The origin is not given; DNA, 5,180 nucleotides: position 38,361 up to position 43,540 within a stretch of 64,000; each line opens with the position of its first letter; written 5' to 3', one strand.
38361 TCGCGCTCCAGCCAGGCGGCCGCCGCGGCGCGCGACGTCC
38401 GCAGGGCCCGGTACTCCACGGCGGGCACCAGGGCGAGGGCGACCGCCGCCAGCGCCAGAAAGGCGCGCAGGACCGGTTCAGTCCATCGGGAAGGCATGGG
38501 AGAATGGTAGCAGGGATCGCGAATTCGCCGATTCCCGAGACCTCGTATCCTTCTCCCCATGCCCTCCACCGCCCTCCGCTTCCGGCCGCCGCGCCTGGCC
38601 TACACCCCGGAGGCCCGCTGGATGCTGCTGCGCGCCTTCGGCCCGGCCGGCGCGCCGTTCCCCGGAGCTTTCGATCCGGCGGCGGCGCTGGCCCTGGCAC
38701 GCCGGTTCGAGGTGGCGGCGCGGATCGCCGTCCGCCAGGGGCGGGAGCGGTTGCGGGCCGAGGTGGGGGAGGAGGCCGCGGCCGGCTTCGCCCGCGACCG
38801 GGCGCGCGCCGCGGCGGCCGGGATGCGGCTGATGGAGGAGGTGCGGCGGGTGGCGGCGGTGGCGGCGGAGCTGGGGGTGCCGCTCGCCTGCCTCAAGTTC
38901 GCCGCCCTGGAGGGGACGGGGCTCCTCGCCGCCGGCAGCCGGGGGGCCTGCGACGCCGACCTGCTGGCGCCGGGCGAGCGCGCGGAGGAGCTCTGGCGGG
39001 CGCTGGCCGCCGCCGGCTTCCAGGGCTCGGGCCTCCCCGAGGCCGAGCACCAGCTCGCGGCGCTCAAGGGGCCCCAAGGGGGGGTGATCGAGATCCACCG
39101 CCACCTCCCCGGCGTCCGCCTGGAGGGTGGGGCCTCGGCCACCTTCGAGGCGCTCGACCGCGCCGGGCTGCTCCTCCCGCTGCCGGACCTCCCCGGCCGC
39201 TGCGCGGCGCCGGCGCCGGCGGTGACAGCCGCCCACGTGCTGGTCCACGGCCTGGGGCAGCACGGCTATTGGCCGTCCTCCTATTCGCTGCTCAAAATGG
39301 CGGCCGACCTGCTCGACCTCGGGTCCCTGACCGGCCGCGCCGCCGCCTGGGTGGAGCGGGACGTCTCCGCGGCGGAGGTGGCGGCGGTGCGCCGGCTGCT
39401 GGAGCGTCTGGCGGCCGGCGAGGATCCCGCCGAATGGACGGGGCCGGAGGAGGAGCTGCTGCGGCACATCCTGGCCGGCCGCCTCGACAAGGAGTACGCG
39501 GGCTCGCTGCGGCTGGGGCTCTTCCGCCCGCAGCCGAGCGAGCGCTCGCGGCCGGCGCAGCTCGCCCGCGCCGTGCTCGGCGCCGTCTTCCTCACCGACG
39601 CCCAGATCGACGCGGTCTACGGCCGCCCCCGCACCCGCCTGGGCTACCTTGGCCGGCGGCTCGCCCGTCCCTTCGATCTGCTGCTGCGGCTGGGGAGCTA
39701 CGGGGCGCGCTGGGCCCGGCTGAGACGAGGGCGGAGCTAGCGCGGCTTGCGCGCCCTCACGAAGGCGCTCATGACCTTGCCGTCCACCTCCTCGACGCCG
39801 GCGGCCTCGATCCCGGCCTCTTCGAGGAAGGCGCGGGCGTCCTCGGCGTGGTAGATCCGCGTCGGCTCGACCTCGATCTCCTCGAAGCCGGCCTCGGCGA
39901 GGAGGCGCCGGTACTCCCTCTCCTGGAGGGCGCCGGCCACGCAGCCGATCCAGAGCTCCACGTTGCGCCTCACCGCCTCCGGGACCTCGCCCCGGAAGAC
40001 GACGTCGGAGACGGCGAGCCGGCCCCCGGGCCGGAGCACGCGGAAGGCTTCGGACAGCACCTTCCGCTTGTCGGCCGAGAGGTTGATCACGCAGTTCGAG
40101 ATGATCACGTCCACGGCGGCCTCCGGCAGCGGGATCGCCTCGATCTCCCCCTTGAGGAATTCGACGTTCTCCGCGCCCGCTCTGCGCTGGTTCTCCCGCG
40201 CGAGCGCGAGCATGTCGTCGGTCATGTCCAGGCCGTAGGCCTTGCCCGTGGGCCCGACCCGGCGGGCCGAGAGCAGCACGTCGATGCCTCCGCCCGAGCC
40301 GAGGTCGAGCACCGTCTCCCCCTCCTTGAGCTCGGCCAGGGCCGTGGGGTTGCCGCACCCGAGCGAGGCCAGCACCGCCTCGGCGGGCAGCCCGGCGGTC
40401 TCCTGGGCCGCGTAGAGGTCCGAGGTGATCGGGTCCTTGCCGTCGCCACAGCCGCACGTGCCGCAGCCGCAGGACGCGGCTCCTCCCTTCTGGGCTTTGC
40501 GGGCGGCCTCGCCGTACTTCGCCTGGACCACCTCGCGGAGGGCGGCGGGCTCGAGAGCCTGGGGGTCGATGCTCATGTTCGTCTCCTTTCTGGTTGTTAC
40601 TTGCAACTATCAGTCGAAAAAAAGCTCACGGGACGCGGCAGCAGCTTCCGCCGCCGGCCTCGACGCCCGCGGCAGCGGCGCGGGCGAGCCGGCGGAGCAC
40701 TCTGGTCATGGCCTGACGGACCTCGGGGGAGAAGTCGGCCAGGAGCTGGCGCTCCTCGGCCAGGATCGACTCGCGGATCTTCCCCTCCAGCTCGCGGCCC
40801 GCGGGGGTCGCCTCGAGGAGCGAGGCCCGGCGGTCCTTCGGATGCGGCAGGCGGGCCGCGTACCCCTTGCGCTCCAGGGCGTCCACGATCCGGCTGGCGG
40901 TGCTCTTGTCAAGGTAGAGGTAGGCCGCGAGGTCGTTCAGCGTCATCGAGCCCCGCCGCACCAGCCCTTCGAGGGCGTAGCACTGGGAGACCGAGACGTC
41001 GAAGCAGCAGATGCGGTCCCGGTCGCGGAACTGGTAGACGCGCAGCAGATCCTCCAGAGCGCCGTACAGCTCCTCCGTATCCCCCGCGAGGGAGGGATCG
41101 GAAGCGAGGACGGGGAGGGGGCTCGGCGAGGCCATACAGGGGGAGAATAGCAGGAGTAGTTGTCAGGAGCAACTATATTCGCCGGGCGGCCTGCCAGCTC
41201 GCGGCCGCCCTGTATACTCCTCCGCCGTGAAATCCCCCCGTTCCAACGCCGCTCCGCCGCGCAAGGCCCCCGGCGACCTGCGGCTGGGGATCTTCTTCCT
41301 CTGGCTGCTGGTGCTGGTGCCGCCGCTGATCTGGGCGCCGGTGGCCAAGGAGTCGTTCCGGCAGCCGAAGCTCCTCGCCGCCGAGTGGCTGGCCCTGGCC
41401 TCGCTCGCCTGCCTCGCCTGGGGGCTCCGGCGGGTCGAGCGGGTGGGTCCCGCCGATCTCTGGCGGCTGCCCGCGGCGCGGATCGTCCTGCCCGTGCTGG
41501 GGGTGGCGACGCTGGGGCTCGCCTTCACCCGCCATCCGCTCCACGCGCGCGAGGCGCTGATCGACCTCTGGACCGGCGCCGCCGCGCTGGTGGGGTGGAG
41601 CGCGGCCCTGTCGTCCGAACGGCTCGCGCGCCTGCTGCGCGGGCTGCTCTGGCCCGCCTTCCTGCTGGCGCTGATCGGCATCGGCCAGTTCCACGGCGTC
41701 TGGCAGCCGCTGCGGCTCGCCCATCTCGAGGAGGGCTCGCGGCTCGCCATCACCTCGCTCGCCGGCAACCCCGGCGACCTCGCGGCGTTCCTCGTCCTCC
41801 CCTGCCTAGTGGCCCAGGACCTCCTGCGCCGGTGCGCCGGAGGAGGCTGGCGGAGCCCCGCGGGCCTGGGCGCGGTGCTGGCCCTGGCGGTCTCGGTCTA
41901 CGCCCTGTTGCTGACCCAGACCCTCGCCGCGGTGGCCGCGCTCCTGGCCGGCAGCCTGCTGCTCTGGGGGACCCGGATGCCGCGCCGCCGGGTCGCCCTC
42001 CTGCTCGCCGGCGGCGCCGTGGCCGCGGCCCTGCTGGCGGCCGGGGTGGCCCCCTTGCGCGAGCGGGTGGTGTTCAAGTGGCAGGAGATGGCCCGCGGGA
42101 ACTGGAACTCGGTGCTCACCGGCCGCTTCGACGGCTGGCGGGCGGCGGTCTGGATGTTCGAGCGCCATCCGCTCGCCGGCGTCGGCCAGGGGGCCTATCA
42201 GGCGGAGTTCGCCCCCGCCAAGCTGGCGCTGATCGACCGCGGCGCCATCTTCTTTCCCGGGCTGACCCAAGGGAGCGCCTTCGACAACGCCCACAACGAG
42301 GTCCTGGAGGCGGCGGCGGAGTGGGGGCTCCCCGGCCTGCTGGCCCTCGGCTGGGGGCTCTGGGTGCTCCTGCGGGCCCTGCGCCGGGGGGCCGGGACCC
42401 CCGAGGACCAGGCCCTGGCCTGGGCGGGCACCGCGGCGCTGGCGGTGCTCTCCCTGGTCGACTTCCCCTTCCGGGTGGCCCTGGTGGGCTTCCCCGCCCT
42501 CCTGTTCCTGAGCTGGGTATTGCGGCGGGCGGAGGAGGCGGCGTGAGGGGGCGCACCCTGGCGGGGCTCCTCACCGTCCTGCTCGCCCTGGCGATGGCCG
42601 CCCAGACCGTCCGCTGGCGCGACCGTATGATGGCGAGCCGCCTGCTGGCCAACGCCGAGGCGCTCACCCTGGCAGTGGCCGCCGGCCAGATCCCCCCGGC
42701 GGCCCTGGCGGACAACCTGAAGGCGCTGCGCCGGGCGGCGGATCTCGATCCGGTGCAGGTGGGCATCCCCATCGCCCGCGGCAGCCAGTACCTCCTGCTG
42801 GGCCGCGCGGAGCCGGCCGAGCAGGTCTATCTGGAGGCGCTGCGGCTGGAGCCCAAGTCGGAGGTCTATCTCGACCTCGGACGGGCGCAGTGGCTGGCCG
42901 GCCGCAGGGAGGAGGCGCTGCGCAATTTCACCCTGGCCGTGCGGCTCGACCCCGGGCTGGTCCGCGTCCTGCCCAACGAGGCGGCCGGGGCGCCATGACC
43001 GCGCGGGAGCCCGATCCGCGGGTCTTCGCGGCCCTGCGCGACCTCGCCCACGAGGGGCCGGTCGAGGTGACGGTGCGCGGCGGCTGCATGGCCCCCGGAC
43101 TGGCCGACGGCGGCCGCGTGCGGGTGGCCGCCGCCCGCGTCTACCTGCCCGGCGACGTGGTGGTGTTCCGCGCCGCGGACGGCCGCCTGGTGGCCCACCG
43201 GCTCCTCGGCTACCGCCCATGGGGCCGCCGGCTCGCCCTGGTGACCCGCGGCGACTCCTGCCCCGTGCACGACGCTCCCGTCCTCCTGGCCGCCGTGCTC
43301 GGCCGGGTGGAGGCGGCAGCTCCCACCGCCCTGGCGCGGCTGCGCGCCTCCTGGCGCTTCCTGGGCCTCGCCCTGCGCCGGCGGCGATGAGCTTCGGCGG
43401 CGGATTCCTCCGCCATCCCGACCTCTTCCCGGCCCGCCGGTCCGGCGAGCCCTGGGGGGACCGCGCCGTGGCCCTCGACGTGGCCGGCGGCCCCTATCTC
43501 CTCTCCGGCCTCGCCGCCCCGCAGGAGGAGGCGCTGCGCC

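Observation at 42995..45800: Second peptide-modification module: non-canonical S24-like protein, HprK-like kinase A, PqqD and a radical SAM/SPASM enzyme, with no visible precursor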

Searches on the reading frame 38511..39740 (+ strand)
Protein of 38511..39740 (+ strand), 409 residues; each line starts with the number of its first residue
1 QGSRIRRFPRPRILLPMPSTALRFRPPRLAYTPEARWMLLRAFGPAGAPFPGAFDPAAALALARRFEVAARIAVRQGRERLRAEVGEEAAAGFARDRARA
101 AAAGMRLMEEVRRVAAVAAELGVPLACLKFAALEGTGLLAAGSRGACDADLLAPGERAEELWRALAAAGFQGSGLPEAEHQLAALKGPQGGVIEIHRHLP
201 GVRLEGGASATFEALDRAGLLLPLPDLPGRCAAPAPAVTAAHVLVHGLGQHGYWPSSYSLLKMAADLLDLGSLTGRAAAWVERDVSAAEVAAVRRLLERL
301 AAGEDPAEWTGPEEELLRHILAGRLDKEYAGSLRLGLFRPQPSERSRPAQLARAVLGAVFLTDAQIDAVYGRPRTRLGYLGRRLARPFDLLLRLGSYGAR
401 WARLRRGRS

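Call 8: search_protein_families(library=pfam, proteins=[window:38511-39740:+], max_evalue=0.001)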
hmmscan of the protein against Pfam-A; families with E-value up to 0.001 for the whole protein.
window:38511-39740:+ (409 aa): 1 family
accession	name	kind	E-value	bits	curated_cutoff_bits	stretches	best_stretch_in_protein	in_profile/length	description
PF14907.12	NTP_transf_5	-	1.1e-12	48.6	31.2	1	54-202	3-148/249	Uncharacterised nucleotidyltransferase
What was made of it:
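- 38511..39740 (+): NTP_transf_5 nucleotidyltransferase-fold protein (start codon not fixed). In other genomes it is directly coupled to the Wzy_C gene. Pfam PF14907, E 1e-12 (call 8).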

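Call 9: search_protein_families(library=ncbifam, proteins=[window:38511-39740:+], max_evalue=0.001)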
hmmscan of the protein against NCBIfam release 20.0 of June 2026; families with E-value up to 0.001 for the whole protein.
window:38511-39740:+ (409 aa): 0 families

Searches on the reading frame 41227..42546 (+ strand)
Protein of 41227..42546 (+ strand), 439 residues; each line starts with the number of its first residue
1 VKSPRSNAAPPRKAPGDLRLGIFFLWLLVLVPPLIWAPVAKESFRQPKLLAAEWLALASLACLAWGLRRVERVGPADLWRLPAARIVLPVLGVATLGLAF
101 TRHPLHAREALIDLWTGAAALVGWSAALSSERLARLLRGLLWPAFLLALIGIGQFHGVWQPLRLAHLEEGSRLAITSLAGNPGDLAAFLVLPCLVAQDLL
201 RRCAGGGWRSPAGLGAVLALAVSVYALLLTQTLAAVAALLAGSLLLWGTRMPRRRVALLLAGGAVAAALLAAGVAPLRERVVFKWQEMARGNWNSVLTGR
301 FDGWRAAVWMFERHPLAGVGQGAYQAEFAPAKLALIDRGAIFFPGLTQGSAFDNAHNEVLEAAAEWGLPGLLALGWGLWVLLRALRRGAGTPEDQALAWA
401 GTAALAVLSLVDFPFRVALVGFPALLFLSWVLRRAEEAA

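Call 3: search_protein_families(library=ncbifam, proteins=[window:41227-42546:+], max_evalue=0.01)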
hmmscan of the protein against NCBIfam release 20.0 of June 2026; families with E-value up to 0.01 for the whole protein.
window:41227-42546:+ (439 aa): 0 families

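Call 4: search_protein_families(library=pfam, proteins=[window:41227-42546:+], max_evalue=0.01)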
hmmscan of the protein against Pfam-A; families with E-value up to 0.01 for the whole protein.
window:41227-42546:+ (439 aa): 1 family
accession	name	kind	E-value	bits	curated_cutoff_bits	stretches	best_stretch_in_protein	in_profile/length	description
PF04932.20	Wzy_C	-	1.3e-17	64.4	31.7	1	218-374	1-148/149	O-Antigen ligase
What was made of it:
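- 41227..42546 (+): Wzy_C (O-antigen ligase/polymerase-like) membrane protein, the first gene of the coupled run. Pfam PF04932, E 1e-17 (call 4).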

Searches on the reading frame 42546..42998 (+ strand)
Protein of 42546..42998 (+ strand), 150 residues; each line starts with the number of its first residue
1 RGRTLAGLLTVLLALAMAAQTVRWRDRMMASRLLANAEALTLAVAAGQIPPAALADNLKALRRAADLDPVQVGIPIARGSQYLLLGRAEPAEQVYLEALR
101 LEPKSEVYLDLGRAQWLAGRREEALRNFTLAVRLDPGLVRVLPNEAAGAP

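Call 3: search_protein_families(library=ncbifam, proteins=[window:42546-42998:+], max_evalue=0.01)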
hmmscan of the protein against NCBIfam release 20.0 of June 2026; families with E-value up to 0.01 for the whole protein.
window:42546-42998:+ (150 aa): 2 families
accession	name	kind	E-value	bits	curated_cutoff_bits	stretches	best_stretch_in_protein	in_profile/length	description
TIGR02917.1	PEP_TPR_lipo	equivalog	0.00051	18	312.2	1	45-140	336-432/899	XrtA/PEP-CTERM system TPR-repeat protein PrsT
NF040959.1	MamA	equivalog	0.0065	15.9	200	1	53-140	86-174/204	magnetosome protein MamA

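Call 4: search_protein_families(library=pfam, proteins=[window:42546-42998:+], max_evalue=0.01)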
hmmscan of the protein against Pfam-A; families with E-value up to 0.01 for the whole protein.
window:42546-42998:+ (150 aa): 7 families
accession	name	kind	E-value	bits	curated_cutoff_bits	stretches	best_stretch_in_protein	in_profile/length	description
PF07719.23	TPR_2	-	4.5e-09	36.2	27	1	106-137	2-33/34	Tetratricopeptide repeat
PF13181.12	TPR_8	-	1e-07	32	25.7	0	106-136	2-32/34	Tetratricopeptide repeat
PF00515.34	TPR_1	-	5.1e-07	29.7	27.8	0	106-137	2-33/34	Tetratricopeptide repeat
PF13414.12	TPR_11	-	0.00013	22.1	26.8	0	79-117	1-40/42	TPR repeat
PF13428.12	TPR_14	-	0.00077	20.4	23.5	0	77-112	6-42/44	Tetratricopeptide repeat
PF13424.12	TPR_12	-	0.0026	18.3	30.1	0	79-134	10-74/77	Tetratricopeptide repeat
PF13432.12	TPR_16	-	0.0046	17.8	32.7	1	82-137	7-63/65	Tetratricopeptide repeat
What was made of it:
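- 42543..42998 (+): TPR protein with an N-terminal hydrophobic segment. GTGA overlap with the Wzy_C gene and ATGA overlap with the peptidase gene. Pfam TPR_2 and related families (call 4).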

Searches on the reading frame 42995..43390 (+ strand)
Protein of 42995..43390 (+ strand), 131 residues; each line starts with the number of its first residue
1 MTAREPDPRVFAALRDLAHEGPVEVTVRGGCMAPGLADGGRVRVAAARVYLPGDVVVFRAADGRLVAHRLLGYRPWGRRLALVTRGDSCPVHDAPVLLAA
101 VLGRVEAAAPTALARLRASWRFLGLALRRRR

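Call 3: search_protein_families(library=ncbifam, proteins=[window:42995-43390:+], max_evalue=0.01)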
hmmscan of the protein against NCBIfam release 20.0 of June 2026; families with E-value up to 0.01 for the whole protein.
window:42995-43390:+ (131 aa): 2 families
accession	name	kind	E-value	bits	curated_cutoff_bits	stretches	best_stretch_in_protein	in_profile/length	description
TIGR02228.1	sigpep_I_arch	equivalog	5.8e-10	39.3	51.85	1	12-107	21-120/158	signal peptidase I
NF046067.1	SigPepSipWBacil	equivalog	5.2e-05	22.9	190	1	26-101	42-121/189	signal peptidase I SipW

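Call 4: search_protein_families(library=pfam, proteins=[window:42995-43390:+], max_evalue=0.01)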
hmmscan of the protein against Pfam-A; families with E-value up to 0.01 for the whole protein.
window:42995-43390:+ (131 aa): 0 families

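Call 22: find_homologous_proteins(query=window:42995-43390:+, max_evalue=0.001)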
Query window:42995-43390:+ (131 aa): 242 proteins with E <= 0.001 among 1031 candidates; the best 120 are listed.
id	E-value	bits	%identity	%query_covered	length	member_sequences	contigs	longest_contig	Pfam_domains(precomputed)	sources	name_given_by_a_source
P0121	8.5e-77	273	100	100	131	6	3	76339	-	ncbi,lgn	ncbi:MAG: hypothetical protein ACJ76N_07970 [Thermoanaerobaculia bacterium]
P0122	1.5e-59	218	88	99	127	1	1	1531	-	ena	-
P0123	2.2e-59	217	84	99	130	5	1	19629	-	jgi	jgi:signal peptidase I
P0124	3.9e-59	216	83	99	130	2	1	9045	-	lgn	-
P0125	4.6e-59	216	83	99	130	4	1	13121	-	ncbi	-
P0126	2.6e-58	214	83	99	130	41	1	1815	-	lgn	-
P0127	1.9e-56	208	82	99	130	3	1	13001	-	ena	-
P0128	6.5e-56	206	83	99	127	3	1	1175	-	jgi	jgi:hypothetical protein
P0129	1.0e-55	205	80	99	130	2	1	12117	-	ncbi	-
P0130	6.3e-53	196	83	92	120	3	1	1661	-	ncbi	ncbi:MAG TPA: hypothetical protein VIJ36_12450, partial [Thermoanaerobaculia bacterium]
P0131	8.3e-53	196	79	99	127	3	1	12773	-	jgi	jgi:hypothetical protein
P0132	2.4e-52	194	83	89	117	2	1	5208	-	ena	-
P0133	6.5e-52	193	81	94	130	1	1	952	-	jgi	jgi:hypothetical protein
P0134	8.2e-52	193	81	92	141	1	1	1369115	-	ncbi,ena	-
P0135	1.7e-51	192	79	99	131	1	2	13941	-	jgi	jgi:hypothetical protein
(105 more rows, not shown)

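Call 24: search_solved_structures(query=A1, max_evalue=10, show_alignments=3)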
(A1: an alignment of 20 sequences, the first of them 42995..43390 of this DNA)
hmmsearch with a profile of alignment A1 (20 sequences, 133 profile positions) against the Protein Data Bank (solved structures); distinct sequences matched with E-value up to 10: 14.
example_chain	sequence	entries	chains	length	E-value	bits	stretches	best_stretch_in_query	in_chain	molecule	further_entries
9rjb_A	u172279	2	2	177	0.00069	22.6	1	20-96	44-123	Signal peptidase complex catalytic subunit SEC11A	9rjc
7p2p_A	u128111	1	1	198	0.00098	22.1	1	19-96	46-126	Signal peptidase complex catalytic subunit SEC11A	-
4wvg_A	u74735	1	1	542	0.0024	20.9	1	3-72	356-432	Maltose-binding periplasmic protein,Signal peptidase IB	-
4wvh_A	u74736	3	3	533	0.0026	20.7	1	3-72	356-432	Maltose-binding periplasmic protein,Signal peptidase IB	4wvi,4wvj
4nv4_A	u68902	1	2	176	0.17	14.9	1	26-73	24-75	Signal peptidase I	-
4me8_A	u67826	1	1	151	0.38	13.7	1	26-73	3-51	Signal peptidase I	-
6a2t_A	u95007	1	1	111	0.53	13.2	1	5-57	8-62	LexA repressor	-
6a2r_A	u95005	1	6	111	0.54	13.2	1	5-57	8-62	LexA repressor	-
6a2s_A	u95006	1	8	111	0.54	13.2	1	5-57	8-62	LexA repressor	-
6a2q_A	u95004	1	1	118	0.61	13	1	5-57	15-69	LexA repressor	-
8ket_C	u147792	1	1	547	0.91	12.5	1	58-79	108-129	Protein sel-1 homolog 1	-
9uav_C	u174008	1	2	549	0.91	12.5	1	58-79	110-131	Protein sel-1 homolog 1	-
8kes_D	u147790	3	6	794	1.4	11.9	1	58-79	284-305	Protein sel-1 homolog 1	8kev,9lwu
9og0_C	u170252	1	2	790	1.5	11.8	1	58-79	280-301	Protein sel-1 homolog 1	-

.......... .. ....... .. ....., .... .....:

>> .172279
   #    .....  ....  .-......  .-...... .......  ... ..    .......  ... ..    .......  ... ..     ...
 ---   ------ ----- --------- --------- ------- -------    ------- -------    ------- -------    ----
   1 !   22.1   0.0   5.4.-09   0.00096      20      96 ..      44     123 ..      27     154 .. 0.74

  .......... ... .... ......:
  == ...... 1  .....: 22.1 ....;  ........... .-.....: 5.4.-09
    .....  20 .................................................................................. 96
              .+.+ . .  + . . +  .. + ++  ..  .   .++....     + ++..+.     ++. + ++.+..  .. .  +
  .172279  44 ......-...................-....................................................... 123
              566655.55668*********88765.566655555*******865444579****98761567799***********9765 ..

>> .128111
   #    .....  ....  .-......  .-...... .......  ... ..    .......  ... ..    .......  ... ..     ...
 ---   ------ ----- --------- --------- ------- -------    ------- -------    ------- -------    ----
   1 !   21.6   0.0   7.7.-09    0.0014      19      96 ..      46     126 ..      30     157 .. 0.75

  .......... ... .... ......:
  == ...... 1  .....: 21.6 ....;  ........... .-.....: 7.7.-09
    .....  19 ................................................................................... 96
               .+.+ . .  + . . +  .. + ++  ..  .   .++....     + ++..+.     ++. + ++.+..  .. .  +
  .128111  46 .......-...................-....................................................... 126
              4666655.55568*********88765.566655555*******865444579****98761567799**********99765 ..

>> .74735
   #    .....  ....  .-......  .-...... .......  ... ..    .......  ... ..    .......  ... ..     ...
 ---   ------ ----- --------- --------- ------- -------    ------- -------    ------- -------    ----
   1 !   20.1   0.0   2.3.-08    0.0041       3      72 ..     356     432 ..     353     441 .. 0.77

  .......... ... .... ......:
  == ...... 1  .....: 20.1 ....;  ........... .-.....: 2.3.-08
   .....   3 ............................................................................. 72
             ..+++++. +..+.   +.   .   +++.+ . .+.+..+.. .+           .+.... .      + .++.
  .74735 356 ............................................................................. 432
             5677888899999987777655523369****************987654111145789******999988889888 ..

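Call 48: predict_structure(alignment_id=A5)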
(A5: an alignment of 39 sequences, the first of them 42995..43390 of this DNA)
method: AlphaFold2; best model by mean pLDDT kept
length: 131 residues; sequences in the alignment: 39
mean_pLDDT: 86.1   pTM: 0.81
mean pLDDT of the five models: 86.1, 84.3, 83.7, 83.6, 83.4
residues with pLDDT >= 90: 63; 70-90: 56; 50-70: 10; < 50: 2
segments of 3 or more residues with pLDDT < 50: none
pLDDT, mean of each block of 10 residues (from residue 1): 66 93 90 80 93 93 90 90 80 80 91 90 84 73
secondary structure, 60 per line:
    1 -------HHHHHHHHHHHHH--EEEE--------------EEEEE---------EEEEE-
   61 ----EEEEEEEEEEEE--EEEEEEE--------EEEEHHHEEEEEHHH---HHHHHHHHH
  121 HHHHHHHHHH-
elements in order: H8-20 E23-26 E41-45 E55-59 E65-76 E79-85 E94-97 E101-105 H112-130
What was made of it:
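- Closest known: ER-type signal peptidases. Different: The model shows no TM-anchor-like hydrophobic segment (call 48; no TM predictor was run).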

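Call 50: fold_search(model_id=the predicted structure, library=pdb)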
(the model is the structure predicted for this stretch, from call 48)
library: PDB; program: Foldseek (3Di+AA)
matches with E <= 10: 700; with E <= 0.001: 1
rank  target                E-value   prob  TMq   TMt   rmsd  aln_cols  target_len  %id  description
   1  7p2q_A                7.0e-04  1.00  0.54  0.48   5.0       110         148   20  Human Signal Peptidase Complex Paralog C (SPC-C) (released 2021-10-06)
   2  6a2r_A                1.4e-03  1.00  0.42  0.53   7.9       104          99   25  Mycobacterium tuberculosis LexA C-domain II (released 2019-01-23)
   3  1f39_A                2.1e-03  1.00  0.38  0.47   5.3        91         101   16  CRYSTAL STRUCTURE OF THE LAMBDA REPRESSOR C-TERMINAL DOMAIN (released 2000-07-26)
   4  6a2q                  4.0e-03  1.00  0.41  0.53   5.8        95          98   25  Mycobacterium tuberculosis LexA C-domain I (released 2019-01-23)
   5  1kca_A                4.0e-03  1.00  0.38  0.47   5.3        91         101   18  Crystal Structure of the lambda Repressor C-terminal Domain Octamer (released 2001-12-21)
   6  6a2s_A                5.1e-03  1.00  0.40  0.50   4.1        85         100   24  Mycobacterium tuberculosis LexA C-domain S160A (released 2019-01-23)
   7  7p2p_A                7.4e-03  1.00  0.50  0.45   5.1       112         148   20  Human Signal Peptidase Complex Paralog A (SPC-A) (released 2021-10-06)
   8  2hnf                  7.8e-03  1.00  0.43  0.43   4.6        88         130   19  Structure of a Hyper-cleavable Monomeric Fragment of Phage lambda Repressor Containing the Cleavage Site Region (released 2006-09-19)
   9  8gmt_A                8.8e-03  0.99  0.38  0.49   4.8        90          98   22  Structure of UmuD in complex with RecA filament (released 2022-12-21)
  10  1jhe_A                9.9e-03  1.00  0.41  0.43   4.1        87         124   23  LEXA L89P Q92W E152A K156A MUTANT (released 2001-09-19)
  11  2ho0                  1.5e-02  1.00  0.44  0.45   4.2        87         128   20  Structure of a Hyper-cleavable Monomeric Fragment of Phage Lambda Repressor Containing the Cleavage Site Region (released 2006-09-19)
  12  8gmu_A                1.5e-02  0.99  0.43  0.43   4.7        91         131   20  Structure of lambda repressor in complex with RecA filament (released 2022-12-21)
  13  1jhh_B                1.6e-02  0.99  0.41  0.45   4.0        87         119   23  LEXA S119A MUTANT (released 2001-09-19)
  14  4wvj_A                1.8e-02  0.96  0.33  0.09   8.3        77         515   27  Crystal structure of the Type-I signal peptidase from Staphylococcus aureus (SpsB) in complex with an inhibitor peptid (released 2015-09-23)
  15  3jsp_B                2.2e-02  0.99  0.42  0.31   3.9        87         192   23  Classic Protein With a New Twist: crystal structure of a LexA repressor DNA complex (released 2010-08-18)
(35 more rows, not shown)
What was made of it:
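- Checked: Its profile matches SEC11A at E 7e-4, and its AF2 model (pLDDT 86) has SEC11C/A as best PDB matches (calls 24, 48, 50).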
